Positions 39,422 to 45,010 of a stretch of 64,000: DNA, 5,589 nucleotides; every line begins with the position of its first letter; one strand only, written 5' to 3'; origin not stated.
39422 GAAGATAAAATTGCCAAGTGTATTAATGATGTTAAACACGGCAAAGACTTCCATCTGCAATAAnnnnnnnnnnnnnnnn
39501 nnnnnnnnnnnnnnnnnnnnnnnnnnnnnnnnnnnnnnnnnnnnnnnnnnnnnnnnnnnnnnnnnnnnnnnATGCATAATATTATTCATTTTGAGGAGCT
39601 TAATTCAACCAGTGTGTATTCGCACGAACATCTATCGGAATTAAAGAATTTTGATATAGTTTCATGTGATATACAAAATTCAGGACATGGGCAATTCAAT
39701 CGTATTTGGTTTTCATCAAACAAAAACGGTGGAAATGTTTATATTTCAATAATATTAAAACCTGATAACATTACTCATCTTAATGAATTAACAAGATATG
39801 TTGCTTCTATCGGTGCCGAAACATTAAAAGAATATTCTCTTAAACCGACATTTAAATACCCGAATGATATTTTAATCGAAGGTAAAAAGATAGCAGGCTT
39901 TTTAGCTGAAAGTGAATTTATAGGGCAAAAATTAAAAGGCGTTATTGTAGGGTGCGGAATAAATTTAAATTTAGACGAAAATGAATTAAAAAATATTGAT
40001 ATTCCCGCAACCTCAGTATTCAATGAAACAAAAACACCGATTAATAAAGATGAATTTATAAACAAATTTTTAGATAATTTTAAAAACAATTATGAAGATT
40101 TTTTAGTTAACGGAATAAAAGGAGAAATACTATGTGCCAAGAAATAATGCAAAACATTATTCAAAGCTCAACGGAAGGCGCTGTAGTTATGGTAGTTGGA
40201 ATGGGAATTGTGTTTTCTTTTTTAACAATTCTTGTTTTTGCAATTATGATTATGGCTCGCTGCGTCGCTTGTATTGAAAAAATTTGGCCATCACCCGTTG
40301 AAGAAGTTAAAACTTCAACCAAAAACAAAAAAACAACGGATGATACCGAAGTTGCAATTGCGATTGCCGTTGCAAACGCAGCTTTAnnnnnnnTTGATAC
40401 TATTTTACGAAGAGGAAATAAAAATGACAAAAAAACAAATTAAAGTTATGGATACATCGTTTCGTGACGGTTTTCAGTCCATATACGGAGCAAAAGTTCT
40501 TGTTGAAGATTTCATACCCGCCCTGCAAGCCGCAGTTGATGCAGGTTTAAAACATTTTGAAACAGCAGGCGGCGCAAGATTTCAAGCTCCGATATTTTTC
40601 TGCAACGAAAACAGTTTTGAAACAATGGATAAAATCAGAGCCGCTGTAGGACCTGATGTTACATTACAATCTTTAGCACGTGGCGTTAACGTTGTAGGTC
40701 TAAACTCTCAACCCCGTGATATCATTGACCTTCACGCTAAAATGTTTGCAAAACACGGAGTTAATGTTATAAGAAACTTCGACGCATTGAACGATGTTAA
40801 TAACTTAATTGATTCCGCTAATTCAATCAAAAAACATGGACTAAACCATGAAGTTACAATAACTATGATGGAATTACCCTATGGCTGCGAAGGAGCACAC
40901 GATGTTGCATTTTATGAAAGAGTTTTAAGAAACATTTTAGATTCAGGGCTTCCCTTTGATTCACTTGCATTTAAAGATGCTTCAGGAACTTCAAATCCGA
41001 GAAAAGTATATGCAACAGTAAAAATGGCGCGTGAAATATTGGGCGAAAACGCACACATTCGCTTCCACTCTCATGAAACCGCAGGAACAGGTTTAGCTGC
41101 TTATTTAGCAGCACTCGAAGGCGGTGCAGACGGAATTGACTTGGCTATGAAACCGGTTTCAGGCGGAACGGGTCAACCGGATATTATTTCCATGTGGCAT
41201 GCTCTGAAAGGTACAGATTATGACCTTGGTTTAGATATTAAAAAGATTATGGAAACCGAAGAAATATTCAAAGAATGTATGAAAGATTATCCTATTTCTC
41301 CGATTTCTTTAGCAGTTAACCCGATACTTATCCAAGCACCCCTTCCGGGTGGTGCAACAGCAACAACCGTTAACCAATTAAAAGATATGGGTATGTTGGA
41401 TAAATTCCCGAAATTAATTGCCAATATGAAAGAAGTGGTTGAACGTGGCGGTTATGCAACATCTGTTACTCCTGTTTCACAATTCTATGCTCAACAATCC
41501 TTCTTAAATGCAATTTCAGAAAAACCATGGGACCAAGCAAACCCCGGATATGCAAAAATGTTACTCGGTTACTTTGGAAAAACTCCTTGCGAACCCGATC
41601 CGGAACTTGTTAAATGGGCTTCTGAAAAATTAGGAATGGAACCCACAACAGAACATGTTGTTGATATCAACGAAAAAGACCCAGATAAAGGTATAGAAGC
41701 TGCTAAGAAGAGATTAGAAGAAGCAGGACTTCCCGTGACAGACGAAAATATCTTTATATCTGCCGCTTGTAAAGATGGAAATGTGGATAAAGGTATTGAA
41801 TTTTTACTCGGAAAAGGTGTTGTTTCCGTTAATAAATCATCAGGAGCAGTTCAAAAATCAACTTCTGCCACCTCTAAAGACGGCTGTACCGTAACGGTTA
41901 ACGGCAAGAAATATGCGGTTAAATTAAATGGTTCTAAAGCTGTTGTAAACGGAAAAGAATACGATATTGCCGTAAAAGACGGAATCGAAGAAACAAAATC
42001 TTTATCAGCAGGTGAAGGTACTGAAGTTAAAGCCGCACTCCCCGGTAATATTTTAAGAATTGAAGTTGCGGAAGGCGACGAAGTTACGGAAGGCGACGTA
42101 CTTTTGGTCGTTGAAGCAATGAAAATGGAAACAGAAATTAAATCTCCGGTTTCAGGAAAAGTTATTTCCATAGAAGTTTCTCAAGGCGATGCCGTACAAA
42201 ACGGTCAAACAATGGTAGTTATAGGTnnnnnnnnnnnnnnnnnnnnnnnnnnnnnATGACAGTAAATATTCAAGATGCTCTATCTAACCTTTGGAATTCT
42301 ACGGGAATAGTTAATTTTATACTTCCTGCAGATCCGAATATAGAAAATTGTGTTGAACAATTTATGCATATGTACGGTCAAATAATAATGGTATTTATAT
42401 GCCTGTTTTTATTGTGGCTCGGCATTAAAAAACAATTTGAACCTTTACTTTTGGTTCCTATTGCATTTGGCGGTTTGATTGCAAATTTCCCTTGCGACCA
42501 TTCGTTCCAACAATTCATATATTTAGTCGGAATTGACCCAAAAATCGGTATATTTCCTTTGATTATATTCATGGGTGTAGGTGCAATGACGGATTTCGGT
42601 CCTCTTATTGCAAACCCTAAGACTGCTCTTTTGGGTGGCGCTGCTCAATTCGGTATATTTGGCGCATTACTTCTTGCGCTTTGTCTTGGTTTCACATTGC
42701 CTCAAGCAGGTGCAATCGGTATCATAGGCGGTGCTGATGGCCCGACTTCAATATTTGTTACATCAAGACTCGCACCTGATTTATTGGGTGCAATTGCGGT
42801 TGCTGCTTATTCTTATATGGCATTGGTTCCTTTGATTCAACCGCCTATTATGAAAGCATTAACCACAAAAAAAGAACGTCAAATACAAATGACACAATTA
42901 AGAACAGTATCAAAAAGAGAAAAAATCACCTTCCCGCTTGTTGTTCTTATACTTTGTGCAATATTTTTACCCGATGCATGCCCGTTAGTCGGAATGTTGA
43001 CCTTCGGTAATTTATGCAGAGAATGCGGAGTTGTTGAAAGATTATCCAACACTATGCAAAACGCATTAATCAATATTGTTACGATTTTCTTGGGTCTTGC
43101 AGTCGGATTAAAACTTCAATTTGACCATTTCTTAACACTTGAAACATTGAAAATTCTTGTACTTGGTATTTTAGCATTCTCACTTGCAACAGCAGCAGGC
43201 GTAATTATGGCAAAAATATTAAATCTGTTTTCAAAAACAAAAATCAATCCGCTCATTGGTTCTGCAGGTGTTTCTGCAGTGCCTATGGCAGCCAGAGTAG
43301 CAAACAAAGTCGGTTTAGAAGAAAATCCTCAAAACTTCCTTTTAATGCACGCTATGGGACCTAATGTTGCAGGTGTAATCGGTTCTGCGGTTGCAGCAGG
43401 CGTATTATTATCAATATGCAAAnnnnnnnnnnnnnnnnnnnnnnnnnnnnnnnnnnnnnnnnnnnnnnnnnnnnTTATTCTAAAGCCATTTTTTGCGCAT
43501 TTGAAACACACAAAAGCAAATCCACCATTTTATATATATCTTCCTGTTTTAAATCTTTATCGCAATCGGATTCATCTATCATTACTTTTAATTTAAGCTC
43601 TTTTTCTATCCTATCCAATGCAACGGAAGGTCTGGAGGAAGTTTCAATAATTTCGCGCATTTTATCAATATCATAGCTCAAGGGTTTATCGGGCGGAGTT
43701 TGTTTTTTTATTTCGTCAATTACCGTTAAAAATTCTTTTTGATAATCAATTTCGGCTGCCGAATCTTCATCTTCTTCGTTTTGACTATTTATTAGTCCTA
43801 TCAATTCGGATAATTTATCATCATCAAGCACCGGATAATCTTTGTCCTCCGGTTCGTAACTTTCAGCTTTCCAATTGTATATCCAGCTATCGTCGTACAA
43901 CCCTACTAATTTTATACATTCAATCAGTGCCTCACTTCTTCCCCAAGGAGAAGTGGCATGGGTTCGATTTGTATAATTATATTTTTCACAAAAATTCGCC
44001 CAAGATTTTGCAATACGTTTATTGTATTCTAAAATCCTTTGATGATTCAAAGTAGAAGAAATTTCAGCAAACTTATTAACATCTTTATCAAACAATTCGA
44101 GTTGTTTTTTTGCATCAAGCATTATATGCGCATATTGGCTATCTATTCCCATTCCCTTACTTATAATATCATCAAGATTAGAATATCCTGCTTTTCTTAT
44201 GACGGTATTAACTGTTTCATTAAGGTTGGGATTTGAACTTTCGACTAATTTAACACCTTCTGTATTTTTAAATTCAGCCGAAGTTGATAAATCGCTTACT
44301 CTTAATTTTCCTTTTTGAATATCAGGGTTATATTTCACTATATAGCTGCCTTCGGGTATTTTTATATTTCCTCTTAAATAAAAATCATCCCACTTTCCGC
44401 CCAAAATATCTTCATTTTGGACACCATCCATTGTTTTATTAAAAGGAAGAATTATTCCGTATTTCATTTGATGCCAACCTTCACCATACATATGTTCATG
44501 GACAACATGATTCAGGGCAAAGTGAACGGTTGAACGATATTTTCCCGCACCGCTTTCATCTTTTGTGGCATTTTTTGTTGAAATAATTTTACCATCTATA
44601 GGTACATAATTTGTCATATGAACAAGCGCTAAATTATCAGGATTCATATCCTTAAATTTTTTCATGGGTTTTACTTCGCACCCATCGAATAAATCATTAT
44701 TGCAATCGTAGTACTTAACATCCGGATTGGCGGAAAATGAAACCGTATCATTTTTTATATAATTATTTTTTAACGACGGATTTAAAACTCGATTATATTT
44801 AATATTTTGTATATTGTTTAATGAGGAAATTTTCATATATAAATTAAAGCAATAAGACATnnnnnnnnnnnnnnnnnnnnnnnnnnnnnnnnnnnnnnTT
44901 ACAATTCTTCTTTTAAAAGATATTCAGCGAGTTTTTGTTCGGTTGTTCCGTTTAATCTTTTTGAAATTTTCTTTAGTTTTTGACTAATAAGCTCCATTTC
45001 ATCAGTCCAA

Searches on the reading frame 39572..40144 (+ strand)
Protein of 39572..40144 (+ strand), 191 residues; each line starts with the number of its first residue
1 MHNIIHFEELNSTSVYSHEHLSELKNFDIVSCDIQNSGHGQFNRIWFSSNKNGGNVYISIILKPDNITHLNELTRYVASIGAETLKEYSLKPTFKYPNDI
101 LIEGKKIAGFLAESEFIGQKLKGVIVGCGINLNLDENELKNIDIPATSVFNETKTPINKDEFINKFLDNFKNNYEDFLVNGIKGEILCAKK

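Call 15: search_protein_families(library=pfam, proteins=[window:39572-40144:+], max_evalue=0.001)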
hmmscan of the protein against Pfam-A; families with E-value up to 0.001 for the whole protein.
window:39572-40144:+ (191 aa): 2 families
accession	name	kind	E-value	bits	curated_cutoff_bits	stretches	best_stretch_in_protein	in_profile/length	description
PF03099.24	BPL_LplA_LipB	-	1.7e-13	51.1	21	1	12-131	7-133/133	Biotin/lipoate A/B protein ligase family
PF21948.1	LplA-B_cat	-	1e-05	26.1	27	1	54-149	73-163/200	Lipoyl protein ligase A/B catalytic domain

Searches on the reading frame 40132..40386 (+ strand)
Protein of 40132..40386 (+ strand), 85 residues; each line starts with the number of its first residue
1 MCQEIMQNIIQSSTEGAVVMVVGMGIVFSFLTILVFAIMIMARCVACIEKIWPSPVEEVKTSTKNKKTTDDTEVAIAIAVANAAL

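Call 15: search_protein_families(library=pfam, proteins=[window:40132-40386:+], max_evalue=0.001)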
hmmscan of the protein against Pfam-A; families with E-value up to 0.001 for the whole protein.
window:40132-40386:+ (85 aa): 1 family
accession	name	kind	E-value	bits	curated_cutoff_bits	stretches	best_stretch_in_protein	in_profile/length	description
PF04277.18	OAD_gamma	-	6.8e-14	52.8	27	1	15-81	2-71/76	Oxaloacetate decarboxylase, gamma chain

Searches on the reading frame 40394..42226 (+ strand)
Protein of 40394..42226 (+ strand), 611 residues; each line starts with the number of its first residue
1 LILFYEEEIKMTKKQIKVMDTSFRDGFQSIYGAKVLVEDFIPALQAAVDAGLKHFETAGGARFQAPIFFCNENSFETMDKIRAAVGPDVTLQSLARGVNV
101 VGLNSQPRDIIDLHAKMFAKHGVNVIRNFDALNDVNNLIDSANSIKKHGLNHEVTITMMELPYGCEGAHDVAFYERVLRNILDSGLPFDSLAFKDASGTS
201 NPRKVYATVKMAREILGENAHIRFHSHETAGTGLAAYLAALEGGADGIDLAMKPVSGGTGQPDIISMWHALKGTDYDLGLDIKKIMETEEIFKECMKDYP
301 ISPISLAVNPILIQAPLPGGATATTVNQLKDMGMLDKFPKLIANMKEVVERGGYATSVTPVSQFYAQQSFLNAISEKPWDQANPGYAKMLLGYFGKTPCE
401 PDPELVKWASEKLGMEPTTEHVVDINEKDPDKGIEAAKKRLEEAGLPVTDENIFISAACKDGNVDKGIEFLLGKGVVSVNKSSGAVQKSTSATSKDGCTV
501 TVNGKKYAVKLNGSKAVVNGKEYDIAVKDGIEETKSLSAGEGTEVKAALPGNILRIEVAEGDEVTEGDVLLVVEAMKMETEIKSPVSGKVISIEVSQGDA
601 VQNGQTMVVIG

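Call 15: search_protein_families(library=pfam, proteins=[window:40394-42226:+], max_evalue=0.001)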
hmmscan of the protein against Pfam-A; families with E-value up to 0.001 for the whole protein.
window:40394-42226:+ (611 aa): 7 families
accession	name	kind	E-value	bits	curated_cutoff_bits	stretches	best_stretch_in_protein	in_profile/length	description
PF02436.23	PYC_OADA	-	1.3e-22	81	27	1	314-508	3-198/201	Conserved carboxylase domain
PF00364.28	Biotin_lipoyl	-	2.5e-17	62.9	22.1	1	544-610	2-73/73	Biotin-requiring enzyme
PF00682.25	HMGL-like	-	9.3e-13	48.6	29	1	16-290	2-258/260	HMGL-like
PF13533.13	Biotin_lipoyl_2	-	2.2e-09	37.4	29.8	1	544-573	2-31/32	Biotin-lipoyl like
PF16576.10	HlyD_D23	-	2.9e-05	23.9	30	0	577-610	106-139/214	Barrel-sandwich domain of CusB or HlyD membrane-fusion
PF05896.17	NQRA_N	-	0.00062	20.4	25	0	554-594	40-79/94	NqrA N-terminal barrel-sandwich hybrid domain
PF13375.12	RnfC_N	-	0.00096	19.6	25.6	0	557-609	45-95/101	RnfC Barrel sandwich hybrid domain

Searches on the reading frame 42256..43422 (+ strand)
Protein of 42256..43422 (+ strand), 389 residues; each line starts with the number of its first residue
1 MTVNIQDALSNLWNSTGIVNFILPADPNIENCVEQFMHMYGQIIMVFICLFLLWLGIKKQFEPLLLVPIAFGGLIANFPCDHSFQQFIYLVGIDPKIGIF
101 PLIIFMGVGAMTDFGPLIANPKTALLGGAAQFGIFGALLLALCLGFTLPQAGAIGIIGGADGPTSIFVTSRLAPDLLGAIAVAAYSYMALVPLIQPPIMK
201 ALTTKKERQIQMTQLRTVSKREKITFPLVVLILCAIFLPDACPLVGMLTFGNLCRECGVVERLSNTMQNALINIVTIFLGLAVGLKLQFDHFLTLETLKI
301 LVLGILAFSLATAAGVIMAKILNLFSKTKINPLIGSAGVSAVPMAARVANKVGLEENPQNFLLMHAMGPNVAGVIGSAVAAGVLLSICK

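Call 15: search_protein_families(library=pfam, proteins=[window:42256-43422:+], max_evalue=0.001)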
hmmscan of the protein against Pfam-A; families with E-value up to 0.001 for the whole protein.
window:42256-43422:+ (389 aa): 1 family
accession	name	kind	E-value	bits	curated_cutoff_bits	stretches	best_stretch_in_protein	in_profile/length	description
PF03977.18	OAD_beta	-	1.2e-157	524.8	31.6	1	42-387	2-348/349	Na+-transporting oxaloacetate decarboxylase beta subunit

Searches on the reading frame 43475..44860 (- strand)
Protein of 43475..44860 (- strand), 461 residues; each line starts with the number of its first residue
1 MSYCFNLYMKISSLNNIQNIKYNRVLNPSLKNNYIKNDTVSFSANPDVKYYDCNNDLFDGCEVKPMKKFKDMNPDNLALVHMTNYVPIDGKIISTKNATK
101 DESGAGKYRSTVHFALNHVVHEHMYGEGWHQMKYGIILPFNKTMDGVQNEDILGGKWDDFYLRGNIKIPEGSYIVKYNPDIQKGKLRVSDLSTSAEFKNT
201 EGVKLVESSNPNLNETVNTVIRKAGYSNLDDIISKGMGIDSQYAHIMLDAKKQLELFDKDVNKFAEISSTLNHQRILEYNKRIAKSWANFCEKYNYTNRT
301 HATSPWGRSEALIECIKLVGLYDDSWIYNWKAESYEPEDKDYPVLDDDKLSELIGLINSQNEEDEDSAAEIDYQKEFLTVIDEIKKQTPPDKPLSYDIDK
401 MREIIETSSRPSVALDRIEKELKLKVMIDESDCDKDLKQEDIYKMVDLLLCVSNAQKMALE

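Call 15: search_protein_families(library=pfam, proteins=[window:43475-44860:-], max_evalue=0.001)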
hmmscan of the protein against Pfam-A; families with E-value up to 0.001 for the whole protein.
window:43475-44860:- (461 aa): 0 families

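Call 52: search_protein_families(library=padloc, proteins=[window:43475-44860:-], max_evalue=0.01)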
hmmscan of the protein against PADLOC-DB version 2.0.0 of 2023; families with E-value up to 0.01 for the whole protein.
window:43475-44860:- (461 aa): 0 families

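Call 77: search_protein_families(library=ncbifam, proteins=[window:43475-44860:-], max_evalue=0.01)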
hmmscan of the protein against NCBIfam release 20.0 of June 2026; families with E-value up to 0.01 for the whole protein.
window:43475-44860:- (461 aa): 0 families

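Call 83: search_protein_families(library=pfam, proteins=[window:43478-44836:-], max_evalue=0.01)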
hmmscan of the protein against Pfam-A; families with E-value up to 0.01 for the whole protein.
seq(453 aa): 0 families

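Call 89: search_solved_structures(query=window:43475-44860:-, max_evalue=1)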
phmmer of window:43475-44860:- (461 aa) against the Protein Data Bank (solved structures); distinct sequences matched with E-value up to 1: 1.
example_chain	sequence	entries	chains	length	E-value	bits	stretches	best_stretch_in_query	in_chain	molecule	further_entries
8gb7_H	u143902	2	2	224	0.37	13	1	245-310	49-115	20A7 Heavy chain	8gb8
